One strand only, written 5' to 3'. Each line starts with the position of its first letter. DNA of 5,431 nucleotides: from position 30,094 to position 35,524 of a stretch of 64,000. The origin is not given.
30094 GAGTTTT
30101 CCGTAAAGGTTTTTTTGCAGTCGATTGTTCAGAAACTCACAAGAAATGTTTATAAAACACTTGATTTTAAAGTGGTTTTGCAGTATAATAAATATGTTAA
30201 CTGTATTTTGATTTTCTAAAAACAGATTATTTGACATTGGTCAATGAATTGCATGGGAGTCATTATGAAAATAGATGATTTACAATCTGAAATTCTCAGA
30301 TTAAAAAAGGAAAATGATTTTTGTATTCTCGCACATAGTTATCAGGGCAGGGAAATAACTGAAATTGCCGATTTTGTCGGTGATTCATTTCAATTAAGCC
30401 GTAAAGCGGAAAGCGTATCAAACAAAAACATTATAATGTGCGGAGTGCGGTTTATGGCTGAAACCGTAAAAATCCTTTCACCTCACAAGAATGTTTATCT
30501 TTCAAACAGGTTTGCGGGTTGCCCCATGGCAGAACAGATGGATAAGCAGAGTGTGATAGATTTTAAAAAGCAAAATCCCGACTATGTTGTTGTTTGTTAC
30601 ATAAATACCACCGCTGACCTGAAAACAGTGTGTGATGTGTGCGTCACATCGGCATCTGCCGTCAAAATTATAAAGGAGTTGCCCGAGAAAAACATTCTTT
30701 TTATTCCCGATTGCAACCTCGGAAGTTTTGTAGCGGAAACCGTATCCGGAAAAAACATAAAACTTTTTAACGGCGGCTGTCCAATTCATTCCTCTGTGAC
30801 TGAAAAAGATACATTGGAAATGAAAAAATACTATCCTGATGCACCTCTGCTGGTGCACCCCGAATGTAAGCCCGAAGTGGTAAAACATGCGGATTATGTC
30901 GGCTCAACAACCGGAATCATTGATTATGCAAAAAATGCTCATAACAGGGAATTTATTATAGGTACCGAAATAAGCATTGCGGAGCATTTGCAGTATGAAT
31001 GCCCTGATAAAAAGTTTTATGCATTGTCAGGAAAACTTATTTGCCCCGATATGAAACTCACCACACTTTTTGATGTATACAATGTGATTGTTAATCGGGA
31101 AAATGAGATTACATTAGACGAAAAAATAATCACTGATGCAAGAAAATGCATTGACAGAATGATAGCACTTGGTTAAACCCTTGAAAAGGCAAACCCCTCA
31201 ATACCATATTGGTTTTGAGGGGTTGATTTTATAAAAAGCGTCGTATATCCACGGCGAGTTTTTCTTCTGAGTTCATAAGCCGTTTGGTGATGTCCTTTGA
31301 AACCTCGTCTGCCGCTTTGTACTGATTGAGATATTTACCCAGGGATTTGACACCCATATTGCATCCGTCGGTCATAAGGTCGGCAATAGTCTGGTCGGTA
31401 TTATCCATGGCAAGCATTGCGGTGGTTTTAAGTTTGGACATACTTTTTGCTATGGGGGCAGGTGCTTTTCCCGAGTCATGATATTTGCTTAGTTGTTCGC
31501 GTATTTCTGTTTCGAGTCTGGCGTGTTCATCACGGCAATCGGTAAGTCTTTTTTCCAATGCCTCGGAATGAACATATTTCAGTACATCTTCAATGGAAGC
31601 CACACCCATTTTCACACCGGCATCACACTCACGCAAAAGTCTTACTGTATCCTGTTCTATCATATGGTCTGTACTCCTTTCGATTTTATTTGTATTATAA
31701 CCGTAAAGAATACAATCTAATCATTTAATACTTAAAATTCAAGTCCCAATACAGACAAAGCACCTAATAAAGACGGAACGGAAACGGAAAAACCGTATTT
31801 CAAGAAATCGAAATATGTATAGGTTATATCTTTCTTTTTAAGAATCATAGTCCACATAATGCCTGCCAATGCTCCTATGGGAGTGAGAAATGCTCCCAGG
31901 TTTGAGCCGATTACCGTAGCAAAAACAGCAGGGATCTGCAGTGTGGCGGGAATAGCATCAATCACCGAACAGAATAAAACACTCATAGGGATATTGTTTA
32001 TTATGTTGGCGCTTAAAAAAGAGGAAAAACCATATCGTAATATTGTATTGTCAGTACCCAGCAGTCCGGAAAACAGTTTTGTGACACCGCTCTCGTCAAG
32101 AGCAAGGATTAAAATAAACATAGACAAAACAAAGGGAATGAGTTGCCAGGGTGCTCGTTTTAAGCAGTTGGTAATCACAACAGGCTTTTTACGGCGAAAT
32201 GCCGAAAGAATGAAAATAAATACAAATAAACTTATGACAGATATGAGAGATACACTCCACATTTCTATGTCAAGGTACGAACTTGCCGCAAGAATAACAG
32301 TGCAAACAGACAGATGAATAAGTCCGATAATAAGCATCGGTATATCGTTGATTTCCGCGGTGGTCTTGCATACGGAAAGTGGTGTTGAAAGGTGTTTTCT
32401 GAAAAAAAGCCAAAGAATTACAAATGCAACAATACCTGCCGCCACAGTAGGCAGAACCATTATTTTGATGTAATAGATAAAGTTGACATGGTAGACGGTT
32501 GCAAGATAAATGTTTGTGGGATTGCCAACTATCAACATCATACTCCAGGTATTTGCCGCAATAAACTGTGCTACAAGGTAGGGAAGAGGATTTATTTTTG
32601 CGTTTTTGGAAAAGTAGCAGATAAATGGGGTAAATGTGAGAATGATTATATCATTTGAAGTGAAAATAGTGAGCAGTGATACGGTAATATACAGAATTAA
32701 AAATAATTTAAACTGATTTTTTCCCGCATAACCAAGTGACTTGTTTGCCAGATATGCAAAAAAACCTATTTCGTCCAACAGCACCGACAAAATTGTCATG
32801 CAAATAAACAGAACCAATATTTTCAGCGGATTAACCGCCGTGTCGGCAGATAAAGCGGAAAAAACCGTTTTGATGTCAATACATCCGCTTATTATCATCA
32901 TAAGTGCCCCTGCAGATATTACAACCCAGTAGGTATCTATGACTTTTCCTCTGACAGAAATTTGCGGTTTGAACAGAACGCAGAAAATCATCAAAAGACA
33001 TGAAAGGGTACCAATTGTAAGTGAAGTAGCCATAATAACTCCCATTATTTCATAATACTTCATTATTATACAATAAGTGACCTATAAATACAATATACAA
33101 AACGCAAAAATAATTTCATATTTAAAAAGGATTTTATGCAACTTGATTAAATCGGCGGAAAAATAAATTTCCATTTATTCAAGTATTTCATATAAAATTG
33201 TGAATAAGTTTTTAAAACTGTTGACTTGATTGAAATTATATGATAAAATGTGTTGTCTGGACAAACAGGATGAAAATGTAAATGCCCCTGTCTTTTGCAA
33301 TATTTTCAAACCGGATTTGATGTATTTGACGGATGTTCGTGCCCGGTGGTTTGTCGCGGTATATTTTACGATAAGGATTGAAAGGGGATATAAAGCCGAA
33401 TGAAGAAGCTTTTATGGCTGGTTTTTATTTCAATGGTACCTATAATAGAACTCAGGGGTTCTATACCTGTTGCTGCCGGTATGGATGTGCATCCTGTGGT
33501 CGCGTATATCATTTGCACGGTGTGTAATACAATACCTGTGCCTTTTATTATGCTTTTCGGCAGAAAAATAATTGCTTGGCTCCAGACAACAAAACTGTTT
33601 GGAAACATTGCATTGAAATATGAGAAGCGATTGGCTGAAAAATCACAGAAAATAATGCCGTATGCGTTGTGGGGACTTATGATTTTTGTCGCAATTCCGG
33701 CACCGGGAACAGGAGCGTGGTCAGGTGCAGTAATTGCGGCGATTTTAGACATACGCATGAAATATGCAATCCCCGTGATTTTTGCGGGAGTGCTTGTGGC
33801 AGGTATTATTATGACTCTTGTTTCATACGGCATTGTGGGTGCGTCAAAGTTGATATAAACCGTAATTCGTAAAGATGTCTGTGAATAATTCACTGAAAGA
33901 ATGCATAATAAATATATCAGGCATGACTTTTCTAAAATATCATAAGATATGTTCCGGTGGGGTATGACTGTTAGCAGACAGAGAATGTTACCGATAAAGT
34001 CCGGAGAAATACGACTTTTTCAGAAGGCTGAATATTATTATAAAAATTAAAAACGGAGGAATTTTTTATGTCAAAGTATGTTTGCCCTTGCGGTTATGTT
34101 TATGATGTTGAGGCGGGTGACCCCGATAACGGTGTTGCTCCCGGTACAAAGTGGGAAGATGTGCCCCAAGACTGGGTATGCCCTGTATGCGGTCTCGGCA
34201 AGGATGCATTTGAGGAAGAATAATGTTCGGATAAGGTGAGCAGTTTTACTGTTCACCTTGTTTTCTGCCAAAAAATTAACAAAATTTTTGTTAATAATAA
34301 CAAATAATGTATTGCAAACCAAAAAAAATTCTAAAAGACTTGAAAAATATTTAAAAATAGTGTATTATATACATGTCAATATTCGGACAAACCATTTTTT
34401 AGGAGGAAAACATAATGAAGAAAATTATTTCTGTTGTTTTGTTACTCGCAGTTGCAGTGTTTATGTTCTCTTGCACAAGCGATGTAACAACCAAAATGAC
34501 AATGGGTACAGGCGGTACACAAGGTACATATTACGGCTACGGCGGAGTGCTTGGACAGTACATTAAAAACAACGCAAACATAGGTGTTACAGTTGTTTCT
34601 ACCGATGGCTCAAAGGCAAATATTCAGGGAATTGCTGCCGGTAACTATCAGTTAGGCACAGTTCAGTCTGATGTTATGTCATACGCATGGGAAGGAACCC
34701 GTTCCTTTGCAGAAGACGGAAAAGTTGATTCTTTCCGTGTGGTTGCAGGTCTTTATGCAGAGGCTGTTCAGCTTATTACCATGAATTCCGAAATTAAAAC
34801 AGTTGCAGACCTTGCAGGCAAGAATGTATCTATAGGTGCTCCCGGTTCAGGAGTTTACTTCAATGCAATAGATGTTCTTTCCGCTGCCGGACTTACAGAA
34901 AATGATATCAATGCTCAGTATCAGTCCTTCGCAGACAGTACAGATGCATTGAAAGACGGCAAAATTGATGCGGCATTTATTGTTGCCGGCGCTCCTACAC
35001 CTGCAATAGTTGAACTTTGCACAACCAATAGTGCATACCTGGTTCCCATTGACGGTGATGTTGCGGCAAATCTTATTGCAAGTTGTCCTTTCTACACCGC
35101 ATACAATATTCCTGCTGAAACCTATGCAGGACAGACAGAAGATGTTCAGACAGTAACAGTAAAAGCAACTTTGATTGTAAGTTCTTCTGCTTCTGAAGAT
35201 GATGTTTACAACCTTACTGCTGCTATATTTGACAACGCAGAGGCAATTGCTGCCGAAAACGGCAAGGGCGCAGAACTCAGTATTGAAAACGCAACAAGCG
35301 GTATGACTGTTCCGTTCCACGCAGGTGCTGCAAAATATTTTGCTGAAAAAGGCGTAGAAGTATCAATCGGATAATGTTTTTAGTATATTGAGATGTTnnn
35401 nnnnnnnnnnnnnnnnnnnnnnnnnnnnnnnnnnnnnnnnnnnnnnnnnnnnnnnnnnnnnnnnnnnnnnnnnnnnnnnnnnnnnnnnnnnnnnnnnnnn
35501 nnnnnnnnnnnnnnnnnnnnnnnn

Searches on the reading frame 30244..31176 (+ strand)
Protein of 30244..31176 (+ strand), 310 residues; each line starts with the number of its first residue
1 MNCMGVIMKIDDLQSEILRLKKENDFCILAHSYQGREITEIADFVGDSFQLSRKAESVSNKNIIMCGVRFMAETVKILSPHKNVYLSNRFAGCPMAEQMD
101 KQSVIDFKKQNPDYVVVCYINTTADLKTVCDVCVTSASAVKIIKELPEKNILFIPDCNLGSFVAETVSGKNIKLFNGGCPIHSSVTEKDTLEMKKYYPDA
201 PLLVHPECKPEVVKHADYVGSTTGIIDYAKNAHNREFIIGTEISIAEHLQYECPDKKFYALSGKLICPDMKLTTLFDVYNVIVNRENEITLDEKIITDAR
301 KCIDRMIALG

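Call 44: search_protein_families(library=pfam, proteins=[window:30244-31176:+], max_evalue=0.00001)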
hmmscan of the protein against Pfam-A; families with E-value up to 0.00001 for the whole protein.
window:30244-31176:+ (310 aa): 1 family
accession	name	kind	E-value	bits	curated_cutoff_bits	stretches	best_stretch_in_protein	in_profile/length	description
PF02445.21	NadA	-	1.1e-116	389.6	27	1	16-307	2-294/295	Quinolinate synthetase A protein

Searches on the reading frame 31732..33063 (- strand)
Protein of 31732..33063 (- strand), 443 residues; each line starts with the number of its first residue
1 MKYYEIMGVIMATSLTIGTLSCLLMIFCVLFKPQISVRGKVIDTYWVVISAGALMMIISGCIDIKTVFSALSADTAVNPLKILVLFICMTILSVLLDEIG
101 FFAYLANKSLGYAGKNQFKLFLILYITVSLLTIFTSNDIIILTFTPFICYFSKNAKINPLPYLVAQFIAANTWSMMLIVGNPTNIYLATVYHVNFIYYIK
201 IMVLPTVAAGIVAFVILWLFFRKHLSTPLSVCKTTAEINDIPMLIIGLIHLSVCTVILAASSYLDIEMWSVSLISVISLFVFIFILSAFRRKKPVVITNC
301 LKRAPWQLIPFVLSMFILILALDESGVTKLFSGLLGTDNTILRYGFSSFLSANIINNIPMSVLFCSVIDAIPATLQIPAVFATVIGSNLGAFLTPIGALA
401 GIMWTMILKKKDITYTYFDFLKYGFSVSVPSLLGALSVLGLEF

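Call 44: search_protein_families(library=pfam, proteins=[window:31732-33063:-], max_evalue=0.00001)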
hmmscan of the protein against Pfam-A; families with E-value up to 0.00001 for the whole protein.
window:31732-33063:- (443 aa): 2 families
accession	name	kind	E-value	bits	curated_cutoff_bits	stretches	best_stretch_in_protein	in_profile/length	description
PF03600.22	CitMHS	-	9.8e-37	127.2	31.9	1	46-385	12-335/336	Citrate transporter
PF02040.21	ArsB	-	7.3e-31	108.4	22.2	1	40-437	18-417/423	Arsenical pump membrane protein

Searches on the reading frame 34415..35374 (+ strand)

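Call 44: search_protein_families(library=pfam, proteins=[window:34415-35374:+], max_evalue=0.00001)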
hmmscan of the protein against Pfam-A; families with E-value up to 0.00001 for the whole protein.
window:34415-35374:+ (319 aa): 3 families
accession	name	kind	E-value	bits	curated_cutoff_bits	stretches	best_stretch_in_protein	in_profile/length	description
PF16868.10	NMT1_3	-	1.9e-76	257.9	27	1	30-313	1-289/289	NMT1-like family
PF12974.12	Phosphonate-bd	-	5.1e-06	26.5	27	0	48-192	21-165/242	ABC transporter, phosphonate, periplasmic substrate-binding protein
PF09084.16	NMT1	-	9.7e-06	26.1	20.5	1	56-189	21-146/216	NMT1/THI5 like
